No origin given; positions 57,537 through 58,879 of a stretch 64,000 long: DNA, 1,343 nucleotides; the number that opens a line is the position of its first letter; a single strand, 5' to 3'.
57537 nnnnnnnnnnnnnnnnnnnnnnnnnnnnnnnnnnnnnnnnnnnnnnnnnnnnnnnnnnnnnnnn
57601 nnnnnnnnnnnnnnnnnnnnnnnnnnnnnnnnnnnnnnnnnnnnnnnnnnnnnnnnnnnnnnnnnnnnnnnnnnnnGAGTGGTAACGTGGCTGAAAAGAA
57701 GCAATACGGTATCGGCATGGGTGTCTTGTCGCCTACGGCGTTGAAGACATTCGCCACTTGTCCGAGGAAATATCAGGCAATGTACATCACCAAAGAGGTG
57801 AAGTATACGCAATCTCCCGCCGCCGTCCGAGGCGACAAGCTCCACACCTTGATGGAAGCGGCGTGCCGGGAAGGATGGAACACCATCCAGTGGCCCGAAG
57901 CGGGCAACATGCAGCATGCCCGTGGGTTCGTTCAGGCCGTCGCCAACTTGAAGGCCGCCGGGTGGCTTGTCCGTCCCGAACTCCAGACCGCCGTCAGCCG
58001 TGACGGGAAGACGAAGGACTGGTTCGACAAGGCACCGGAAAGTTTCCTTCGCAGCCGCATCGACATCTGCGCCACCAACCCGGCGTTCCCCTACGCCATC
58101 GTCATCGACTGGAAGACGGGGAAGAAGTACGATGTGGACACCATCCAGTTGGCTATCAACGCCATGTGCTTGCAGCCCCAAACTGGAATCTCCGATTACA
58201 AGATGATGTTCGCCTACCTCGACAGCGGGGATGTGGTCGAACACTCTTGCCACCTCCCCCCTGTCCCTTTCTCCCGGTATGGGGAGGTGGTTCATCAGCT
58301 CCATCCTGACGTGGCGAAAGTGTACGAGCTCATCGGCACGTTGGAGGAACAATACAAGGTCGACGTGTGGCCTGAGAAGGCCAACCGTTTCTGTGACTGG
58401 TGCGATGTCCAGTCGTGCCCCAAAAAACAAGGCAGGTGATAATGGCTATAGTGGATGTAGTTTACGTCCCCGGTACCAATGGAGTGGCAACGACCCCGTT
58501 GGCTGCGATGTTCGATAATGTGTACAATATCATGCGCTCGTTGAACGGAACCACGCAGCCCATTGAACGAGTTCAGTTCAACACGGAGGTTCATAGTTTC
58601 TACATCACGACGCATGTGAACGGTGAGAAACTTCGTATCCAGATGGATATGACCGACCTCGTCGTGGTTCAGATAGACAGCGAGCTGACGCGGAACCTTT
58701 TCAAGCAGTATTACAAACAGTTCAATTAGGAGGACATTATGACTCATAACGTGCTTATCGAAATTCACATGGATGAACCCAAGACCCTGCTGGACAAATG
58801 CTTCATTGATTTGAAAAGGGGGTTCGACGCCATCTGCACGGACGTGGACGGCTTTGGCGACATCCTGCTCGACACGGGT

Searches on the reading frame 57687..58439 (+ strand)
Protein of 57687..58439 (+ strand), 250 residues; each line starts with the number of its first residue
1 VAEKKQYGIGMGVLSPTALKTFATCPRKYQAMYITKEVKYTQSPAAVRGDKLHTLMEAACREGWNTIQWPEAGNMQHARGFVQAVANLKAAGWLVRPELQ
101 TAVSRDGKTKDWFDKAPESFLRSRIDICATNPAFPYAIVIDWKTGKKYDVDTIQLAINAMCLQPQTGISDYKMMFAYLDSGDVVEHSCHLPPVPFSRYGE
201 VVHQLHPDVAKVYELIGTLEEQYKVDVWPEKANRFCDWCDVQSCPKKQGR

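Call 46: search_protein_families(library=pfam, proteins=[window:57687-58439:+], max_evalue=0.1)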
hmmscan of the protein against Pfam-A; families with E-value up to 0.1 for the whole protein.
window:57687-58439:+ (250 aa): 1 family
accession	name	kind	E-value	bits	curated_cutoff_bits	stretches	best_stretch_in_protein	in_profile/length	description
PF12705.13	PDDEXK_1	-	6.2e-13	49.7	22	1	14-244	2-245/247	PD-(D/E)XK nuclease superfamily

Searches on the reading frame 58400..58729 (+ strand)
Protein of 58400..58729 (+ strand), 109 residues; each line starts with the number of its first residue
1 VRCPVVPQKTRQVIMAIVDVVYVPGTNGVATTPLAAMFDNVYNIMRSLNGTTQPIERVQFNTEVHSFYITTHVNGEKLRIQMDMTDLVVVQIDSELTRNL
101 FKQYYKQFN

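Call 46: search_protein_families(library=pfam, proteins=[window:58400-58729:+], max_evalue=0.1)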
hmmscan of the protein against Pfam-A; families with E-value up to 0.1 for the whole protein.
window:58400-58729:+ (109 aa): 1 family
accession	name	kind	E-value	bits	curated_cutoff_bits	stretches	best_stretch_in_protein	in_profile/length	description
PF22768.1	SPP1_Dit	-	0.069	13.8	25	0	52-95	6-49/97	Siphovirus-type tail component, C-terminal domain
